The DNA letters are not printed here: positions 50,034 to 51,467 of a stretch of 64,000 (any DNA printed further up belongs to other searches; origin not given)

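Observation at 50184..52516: Tandem PAN-like AAA+ ATPases that both lack the proteasome-gating HbYX tail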

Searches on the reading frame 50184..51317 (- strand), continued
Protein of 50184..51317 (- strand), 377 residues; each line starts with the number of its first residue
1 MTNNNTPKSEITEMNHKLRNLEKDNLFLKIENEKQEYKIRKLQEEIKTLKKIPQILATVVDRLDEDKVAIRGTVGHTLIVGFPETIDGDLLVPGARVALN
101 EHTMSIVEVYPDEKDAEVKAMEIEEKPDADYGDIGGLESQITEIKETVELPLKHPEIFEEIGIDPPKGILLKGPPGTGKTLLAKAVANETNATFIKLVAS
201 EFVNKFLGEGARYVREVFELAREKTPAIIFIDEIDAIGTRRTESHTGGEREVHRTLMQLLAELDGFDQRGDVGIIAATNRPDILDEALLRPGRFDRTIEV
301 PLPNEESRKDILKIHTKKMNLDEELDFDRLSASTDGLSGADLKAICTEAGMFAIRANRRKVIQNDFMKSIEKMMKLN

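Call 45: search_solved_structures(query=window:50184-51317:-, max_evalue=1e-100, show_alignments=0)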
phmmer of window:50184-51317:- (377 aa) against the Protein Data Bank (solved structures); distinct sequences matched with E-value up to 1e-100: 102 (the best 60 are shown).
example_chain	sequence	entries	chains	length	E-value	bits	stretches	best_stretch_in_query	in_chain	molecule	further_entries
9m4n_A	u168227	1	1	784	3.9e-138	463.8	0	118-358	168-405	Cell division control protein 48 homolog A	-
9m3v_A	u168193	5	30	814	4.4e-138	463.7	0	118-358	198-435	Cell division control protein 48 homolog A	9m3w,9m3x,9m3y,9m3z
5g4g_A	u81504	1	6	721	3.2e-137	460.8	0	124-370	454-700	VCP-LIKE ATPASE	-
5g4f_A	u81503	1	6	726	3.3e-137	460.8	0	124-370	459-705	VCP-LIKE ATPASE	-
5vc7_A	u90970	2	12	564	3.4e-137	460.7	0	124-370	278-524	VCP-like ATPase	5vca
6he8_H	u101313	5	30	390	2.4e-134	451.4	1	14-375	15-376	Proteasome-activating nucleotidase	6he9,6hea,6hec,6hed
6he5_H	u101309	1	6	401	2.5e-134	451.3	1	14-375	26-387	Proteasome-activating nucleotidase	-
7rlb_A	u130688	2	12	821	6.1e-132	443.4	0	122-359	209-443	Transitional endoplasmic reticulum ATPase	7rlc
7lmy_A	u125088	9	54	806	1.2e-131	442.4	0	122-359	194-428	Transitional endoplasmic reticulum ATPase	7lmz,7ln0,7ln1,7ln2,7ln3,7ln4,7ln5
7rlh_A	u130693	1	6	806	2.1e-131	441.7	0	122-359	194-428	Transitional endoplasmic reticulum ATPase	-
7rlg_A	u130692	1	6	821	2.2e-131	441.6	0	122-359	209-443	Transitional endoplasmic reticulum ATPase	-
5c18_A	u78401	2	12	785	2.6e-131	441.4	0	122-359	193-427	Transitional endoplasmic reticulum ATPase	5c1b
7rlj_A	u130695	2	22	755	2.8e-131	441.3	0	122-359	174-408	Transitional endoplasmic reticulum ATPase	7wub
8yka_A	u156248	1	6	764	2.9e-131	441.2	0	122-359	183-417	Transitional endoplasmic reticulum ATPase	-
7mdm_B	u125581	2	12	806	3e-131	441.2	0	122-359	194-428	Transitional endoplasmic reticulum ATPase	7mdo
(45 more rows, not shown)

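Call 66: predict_structure(alignment_id=A1)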
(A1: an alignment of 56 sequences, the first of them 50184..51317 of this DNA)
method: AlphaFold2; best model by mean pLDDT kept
length: 377 residues; sequences in the alignment: 56
mean_pLDDT: 74.9   pTM: 0.57
mean pLDDT of the five models: 74.9, 73.7, 73.7, 65.1, 64.0
residues with pLDDT >= 90: 18; 70-90: 256; 50-70: 86; < 50: 17
segments of 3 or more residues with pLDDT < 50: 1-5, 113-118, 240-245
pLDDT, mean of each block of 10 residues (from residue 1): 50 77 81 84 70 68 80 70 76 75 73 45 75 76 76 77 76 83 85 81 63 69 80 68 51 64 58 79 66 75 86 86 87 86 90 91 90 81
secondary structure, 60 per line:
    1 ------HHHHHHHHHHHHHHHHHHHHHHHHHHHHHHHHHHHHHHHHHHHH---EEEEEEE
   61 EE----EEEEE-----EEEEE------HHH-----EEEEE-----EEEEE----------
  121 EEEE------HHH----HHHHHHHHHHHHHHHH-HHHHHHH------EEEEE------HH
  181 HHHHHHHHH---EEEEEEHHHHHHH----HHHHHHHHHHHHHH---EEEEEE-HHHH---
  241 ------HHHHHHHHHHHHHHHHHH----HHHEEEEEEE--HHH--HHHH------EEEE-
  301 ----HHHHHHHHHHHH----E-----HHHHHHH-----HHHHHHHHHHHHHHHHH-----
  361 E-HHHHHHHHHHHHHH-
elements in order: H7-50 E54-62 E67-71 E77-81 E96-100 E106-110 E121-124 H138-153 H155-161 E168-172 H179-189 E193-198 H199-205 H210-223 E227-232 H234-237 H247-264 E272-278 H286-289 E296-299 H305-316 H327-333 H339-355 H363-376

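Call 68: fold_search(model_id=the predicted structure, library=pdb)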
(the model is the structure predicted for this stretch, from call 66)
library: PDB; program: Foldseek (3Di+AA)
matches with E <= 10: 1921; with E <= 0.001: 1583
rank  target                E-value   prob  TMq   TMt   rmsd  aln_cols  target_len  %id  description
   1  6he8_H                1.2e-38  1.00  0.64  0.62  13.4       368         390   58  PAN-proteasome in state 1 (released 2018-12-26)
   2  9nkg_C                3.2e-38  1.00  0.67  0.65  10.7       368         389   47  Structure of substrate engaged MIDN-bound human 26S proteasome, EB-MIDN (Composite map) (released 2025-05-07)
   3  9nkg_B                6.5e-38  1.00  0.64  0.62  23.8       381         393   47  Structure of substrate engaged MIDN-bound human 26S proteasome, EB-MIDN (Composite map) (released 2025-05-07)
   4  8usb_B                6.9e-38  1.00  0.61  0.57  20.9       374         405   48  Non-substrate-engaged human 26S proteasome with Nub1/FAT10 bound to Rpn1 (released 2024-11-06)
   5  9e8o_B                8.7e-38  1.00  0.63  0.60  18.3       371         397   48  Nub1/Fat10-processing human 26S proteasome bound to Txnl1 with Rpt2 at top of spiral staircase and partially unfolded  (released 2024-12-04)
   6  4cr2_L                1.2e-37  1.00  0.62  0.64  11.9       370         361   45  Deep classification of a large cryo-EM dataset defines the conformational landscape of the 26S proteasome (released 2014-04-02)
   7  5l4g_I                1.2e-37  1.00  0.62  0.62  18.1       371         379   49  The human 26S proteasome at 3.9 A (released 2016-09-07)
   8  8usb_E                2.4e-37  1.00  0.63  0.67   9.6       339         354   49  Non-substrate-engaged human 26S proteasome with Nub1/FAT10 bound to Rpn1 (released 2024-11-06)
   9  9pdi_B                3.0e-37  1.00  0.63  0.61  16.4       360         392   49  Nub1/Fat10-processing human 26S proteasome with Rpt2 at top of spiral staircase and partially unfolded Eos (AAA+ motor (released 2025-11-19)
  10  9pdl_B                3.2e-37  1.00  0.62  0.59  22.3       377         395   47  Nub1/Fat10-processing human 26S proteasome with Rpt5 at top of spiral staircase (AAA+ locally refined) (released 2025-11-19)
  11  9e8g_D                3.8e-37  1.00  0.62  0.62  18.3       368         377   46  Nub1/Fat10-processing human 26S proteasome bound to Txnl1 with Rpt5 at top of spiral staircase (released 2024-12-04)
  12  8usc_C                4.0e-37  1.00  0.63  0.61  13.8       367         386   47  Nub1/Fat10-processing human 26S proteasome (released 2024-11-06)
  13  9pf1_C                4.8e-37  1.00  0.65  0.64  13.8       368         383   47  Nub1/Fat10-processing human 26S proteasome with Rpt4 at top of spiral staircase (AAA+ motor locally refined) (released 2025-11-19)
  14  5l4g_L                5.1e-37  1.00  0.62  0.61  11.9       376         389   45  The human 26S proteasome at 3.9 A (released 2016-09-07)
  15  9e8n_B                8.1e-37  1.00  0.64  0.65  16.7       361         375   49  Nub1/Fat10-processing human 26S proteasome bound to Txnl1 with Rpt3 at top of spiral staircase (locally refined on the (released 2024-12-04)
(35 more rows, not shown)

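Call 70: search_protein_families(library=padloc, proteins=[window:50184-51317:-], max_evalue=0.01)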
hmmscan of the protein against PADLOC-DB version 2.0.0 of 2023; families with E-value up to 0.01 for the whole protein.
window:50184-51317:- (377 aa): 10 families
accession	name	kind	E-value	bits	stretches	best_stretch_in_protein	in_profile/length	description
PDLC02196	IetA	-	1.5e-46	157.5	1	107-374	65-322/374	-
PDLC02195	IetA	-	1.6e-36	124.5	1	111-374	82-334/395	-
PDLC04232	IetA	-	6.2e-36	122.4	1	111-350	62-293/330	-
PDLC04231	IetA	-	4e-21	74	1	158-303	109-247/262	-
PDLC00915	TRIP13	-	4.4e-19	67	1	169-368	66-286/302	TRIP13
PDLC00914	TRIP13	-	1.4e-13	48.9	1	169-324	74-239/302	TRIP13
PDLC02350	AbiO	-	0.0012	15.7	1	161-193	190-219/468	AbiO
PDLC02372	Nhi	-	0.0019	14.9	1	159-192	196-225/470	-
PDLC04140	mad8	-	0.0034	15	0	163-193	24-54/314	mads_8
PDLC03920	MkoA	-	0.0077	12.5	1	169-188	634-653/1112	-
